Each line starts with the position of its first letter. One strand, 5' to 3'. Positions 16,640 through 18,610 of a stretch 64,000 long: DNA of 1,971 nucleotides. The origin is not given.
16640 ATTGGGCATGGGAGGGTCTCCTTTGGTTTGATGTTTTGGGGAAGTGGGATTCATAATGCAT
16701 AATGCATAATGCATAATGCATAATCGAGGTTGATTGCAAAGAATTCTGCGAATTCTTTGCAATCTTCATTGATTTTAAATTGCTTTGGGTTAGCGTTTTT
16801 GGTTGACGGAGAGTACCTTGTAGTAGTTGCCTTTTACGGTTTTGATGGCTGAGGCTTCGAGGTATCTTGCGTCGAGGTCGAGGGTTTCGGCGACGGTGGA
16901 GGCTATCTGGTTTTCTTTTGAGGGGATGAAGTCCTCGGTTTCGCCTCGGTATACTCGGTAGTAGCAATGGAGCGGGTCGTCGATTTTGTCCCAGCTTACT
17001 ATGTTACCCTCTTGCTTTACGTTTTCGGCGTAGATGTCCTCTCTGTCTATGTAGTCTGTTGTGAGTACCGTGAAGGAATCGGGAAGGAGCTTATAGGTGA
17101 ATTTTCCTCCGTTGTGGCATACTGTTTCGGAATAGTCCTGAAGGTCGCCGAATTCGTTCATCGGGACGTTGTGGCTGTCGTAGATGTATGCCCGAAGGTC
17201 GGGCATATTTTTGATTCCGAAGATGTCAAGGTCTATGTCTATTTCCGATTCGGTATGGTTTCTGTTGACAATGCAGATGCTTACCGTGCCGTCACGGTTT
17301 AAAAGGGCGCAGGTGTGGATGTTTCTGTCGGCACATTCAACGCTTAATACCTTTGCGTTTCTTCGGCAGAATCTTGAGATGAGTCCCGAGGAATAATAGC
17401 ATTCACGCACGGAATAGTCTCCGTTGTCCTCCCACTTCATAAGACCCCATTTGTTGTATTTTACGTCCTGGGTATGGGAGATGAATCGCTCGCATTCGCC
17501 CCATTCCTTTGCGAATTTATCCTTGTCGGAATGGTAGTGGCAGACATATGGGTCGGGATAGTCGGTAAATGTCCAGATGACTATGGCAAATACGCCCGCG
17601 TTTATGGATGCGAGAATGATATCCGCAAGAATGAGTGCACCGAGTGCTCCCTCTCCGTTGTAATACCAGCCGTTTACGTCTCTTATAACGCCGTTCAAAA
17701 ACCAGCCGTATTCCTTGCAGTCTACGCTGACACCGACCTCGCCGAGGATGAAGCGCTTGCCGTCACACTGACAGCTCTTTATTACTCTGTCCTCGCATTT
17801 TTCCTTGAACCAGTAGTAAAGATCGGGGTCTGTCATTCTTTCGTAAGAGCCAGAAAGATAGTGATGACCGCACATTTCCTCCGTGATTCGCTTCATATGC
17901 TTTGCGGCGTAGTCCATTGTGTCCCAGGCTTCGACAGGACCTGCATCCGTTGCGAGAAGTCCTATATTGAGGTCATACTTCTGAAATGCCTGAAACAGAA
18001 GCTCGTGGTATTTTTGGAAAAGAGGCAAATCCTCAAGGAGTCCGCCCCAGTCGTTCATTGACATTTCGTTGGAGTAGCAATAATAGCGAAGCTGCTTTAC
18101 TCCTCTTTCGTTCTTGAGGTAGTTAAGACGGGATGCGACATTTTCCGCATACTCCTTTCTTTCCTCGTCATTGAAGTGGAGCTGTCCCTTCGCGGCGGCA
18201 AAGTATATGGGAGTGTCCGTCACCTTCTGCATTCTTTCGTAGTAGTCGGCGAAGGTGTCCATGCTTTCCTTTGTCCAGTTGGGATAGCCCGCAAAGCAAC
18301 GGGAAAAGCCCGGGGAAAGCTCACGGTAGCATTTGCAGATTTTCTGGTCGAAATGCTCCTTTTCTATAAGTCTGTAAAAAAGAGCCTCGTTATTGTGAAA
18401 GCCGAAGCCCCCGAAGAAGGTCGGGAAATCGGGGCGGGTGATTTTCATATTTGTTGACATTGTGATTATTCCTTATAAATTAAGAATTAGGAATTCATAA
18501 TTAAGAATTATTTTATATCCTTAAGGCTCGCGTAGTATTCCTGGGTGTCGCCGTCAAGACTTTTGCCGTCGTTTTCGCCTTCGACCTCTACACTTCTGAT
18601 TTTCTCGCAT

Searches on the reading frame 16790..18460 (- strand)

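Call 30: search_protein_families(library=pfam, proteins=[window:16790-18460:-], max_evalue=0.01)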
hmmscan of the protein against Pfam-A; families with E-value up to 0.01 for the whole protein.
window:16790-18460:- (556 aa): 2 families
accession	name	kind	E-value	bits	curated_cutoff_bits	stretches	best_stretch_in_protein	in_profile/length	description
PF17189.10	Glyco_hydro_30C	-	0.00028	21.4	22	1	378-410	14-46/65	Glycosyl hydrolase family 30 beta sandwich domain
PF20034.4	Peptidase_S80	-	0.0033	17.1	23.4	1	15-98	26-107/229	Peptidase S80 family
